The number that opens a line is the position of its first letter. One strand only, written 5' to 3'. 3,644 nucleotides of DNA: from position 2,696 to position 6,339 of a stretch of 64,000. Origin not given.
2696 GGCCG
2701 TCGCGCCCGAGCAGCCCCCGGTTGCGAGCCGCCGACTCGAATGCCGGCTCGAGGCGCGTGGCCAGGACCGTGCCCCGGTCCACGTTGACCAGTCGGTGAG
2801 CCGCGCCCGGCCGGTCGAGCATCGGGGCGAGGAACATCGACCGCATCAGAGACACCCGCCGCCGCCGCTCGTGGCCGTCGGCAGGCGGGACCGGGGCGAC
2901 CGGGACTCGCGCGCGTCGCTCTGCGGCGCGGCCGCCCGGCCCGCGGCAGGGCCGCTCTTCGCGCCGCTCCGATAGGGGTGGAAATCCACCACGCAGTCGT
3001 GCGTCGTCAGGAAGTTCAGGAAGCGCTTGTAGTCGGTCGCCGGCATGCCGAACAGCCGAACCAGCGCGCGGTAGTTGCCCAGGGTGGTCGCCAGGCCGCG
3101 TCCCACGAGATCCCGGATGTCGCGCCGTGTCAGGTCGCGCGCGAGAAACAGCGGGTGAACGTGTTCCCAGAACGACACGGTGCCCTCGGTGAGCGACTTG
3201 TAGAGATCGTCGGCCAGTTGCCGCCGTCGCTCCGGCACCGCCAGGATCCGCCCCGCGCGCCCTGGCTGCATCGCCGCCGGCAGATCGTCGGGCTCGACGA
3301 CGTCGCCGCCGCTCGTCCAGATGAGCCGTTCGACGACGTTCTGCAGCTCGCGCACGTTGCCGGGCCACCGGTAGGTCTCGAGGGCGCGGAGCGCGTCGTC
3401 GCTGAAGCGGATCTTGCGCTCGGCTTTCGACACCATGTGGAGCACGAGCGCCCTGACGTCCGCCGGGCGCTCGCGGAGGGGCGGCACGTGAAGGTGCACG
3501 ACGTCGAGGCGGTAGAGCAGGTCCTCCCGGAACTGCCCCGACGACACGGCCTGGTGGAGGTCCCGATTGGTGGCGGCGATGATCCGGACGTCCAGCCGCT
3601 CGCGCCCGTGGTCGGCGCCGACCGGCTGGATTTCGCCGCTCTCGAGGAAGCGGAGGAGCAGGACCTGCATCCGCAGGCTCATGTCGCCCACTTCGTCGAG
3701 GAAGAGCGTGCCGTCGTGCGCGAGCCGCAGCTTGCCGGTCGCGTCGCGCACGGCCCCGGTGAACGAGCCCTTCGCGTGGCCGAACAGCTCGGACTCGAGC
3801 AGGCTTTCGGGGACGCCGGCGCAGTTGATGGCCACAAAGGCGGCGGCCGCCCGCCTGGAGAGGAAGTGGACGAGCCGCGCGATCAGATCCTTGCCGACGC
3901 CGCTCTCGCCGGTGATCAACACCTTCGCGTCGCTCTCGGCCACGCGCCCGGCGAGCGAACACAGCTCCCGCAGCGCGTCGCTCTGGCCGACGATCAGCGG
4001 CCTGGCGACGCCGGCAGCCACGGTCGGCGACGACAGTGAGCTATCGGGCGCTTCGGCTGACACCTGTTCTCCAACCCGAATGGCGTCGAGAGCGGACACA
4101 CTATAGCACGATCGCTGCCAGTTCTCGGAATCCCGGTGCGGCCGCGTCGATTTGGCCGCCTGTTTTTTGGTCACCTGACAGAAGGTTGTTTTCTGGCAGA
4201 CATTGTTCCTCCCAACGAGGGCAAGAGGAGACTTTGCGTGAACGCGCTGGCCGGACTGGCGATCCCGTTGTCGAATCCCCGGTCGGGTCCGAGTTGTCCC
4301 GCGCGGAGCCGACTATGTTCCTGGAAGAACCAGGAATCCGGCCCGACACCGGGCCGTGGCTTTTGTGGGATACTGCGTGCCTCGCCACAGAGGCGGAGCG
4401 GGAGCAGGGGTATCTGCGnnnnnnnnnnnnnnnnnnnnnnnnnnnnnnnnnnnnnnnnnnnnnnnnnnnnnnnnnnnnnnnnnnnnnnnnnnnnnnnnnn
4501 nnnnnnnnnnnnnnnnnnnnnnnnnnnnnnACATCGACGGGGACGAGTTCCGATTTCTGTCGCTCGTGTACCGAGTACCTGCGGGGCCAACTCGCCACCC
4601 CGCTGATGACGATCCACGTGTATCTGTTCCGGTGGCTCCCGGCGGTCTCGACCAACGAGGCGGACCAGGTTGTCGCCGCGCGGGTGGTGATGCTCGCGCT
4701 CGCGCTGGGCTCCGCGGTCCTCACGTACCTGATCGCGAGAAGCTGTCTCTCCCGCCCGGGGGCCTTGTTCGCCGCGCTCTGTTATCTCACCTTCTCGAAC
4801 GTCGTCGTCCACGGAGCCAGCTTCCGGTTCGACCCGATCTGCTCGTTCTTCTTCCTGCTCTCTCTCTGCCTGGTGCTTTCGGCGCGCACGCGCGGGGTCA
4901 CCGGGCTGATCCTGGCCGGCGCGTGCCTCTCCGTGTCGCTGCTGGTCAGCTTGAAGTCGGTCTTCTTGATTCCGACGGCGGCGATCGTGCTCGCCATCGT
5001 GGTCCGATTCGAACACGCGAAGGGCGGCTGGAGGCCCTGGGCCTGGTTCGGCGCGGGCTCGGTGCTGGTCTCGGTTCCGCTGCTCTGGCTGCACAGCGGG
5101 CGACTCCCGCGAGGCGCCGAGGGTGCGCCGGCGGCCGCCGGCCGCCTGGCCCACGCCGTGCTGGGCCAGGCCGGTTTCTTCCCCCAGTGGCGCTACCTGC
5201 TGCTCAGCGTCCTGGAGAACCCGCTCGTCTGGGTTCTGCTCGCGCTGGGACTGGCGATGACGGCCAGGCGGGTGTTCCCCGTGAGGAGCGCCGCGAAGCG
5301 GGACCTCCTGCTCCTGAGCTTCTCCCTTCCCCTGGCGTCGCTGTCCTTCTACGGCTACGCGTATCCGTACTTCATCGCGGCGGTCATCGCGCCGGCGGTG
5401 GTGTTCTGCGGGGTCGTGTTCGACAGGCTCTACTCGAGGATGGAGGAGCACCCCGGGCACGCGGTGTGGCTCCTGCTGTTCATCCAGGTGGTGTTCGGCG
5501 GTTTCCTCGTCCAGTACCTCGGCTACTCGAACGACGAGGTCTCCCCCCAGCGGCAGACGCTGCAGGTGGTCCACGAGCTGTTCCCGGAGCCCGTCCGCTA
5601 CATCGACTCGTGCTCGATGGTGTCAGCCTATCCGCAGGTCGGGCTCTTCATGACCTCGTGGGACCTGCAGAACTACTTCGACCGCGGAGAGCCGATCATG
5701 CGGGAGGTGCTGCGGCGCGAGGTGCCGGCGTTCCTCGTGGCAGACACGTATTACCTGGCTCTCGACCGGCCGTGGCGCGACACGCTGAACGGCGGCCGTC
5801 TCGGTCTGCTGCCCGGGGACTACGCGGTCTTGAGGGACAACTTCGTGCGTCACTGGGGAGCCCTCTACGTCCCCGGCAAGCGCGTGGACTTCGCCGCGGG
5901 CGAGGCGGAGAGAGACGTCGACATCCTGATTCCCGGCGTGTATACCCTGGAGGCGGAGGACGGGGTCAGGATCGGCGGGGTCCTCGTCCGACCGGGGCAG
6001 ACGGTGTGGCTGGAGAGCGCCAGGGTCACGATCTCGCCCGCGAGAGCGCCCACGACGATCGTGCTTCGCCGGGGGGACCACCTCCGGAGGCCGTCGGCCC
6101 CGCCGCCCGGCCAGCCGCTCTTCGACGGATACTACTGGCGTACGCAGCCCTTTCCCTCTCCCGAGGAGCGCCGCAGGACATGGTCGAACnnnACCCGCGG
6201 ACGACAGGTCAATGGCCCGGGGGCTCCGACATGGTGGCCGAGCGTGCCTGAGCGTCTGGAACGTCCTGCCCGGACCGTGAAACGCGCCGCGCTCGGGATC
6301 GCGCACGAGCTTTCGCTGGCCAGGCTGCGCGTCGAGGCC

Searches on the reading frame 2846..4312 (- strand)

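Call 20: search_protein_families(library=pfam, proteins=[window:2846-4312:-], max_evalue=0.001)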
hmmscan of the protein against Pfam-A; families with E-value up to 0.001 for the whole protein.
window:2846-4312:- (488 aa): 7 families
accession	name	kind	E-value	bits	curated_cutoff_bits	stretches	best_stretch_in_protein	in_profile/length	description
PF00158.32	Sigma54_activat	-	5.4e-65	218.6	20.2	1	107-274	1-167/168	Sigma-54 interaction domain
PF25601.1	AAA_lid_14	-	1.5e-20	73.2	27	1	280-352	1-78/87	AAA+ ATPase lid domain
PF14532.12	Sigma54_activ_2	-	1.4e-18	67.9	25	1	108-279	1-138/138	Sigma-54 interaction domain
PF13191.12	AAA_16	-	1e-05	26.5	32.6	1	108-239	3-113/167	AAA ATPase domain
PF01078.27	Mg_chelatase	-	2.3e-05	24.3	20.3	1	129-230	23-137/207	Magnesium chelatase, subunit ChlI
PF07728.20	AAA_5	-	0.00022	21.7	22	1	131-251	2-124/139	AAA domain (dynein-related subfamily)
PF00004.35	AAA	-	0.00038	21.3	21.2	1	131-253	1-111/131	ATPase family associated with various cellular activities (AAA)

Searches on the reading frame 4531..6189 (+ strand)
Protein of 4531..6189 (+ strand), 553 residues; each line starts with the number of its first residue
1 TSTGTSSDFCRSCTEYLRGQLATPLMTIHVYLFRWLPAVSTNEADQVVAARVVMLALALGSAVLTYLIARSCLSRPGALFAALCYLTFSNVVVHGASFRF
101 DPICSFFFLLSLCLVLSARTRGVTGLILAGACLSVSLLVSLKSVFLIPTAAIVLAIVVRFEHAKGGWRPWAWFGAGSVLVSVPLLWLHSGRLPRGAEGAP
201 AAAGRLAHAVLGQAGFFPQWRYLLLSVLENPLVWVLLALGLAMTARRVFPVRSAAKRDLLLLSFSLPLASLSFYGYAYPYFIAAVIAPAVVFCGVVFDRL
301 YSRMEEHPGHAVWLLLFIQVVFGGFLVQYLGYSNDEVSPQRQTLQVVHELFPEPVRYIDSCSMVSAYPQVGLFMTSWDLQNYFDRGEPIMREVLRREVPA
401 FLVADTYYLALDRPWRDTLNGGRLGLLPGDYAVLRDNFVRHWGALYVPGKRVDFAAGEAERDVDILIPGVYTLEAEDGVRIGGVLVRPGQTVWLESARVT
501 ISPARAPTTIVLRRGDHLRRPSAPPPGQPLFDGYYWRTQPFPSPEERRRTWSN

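Call 10: search_protein_families(library=pfam, proteins=[window:4531-6189:+], max_evalue=0.001)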
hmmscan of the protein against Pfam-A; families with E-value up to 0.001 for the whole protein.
window:4531-6189:+ (553 aa): 1 family
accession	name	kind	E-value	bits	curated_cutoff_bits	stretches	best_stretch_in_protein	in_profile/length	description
PF13231.12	PMT_2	-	9.2e-08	32.9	26.1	1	46-186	20-160/160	Dolichyl-phosphate-mannose-protein mannosyltransferase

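Call 72: search_protein_families(library=ncbifam, proteins=[window:4531-6189:+], max_evalue=0.00001)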
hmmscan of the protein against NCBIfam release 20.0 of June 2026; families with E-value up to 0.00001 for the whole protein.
window:4531-6189:+ (553 aa): 0 families
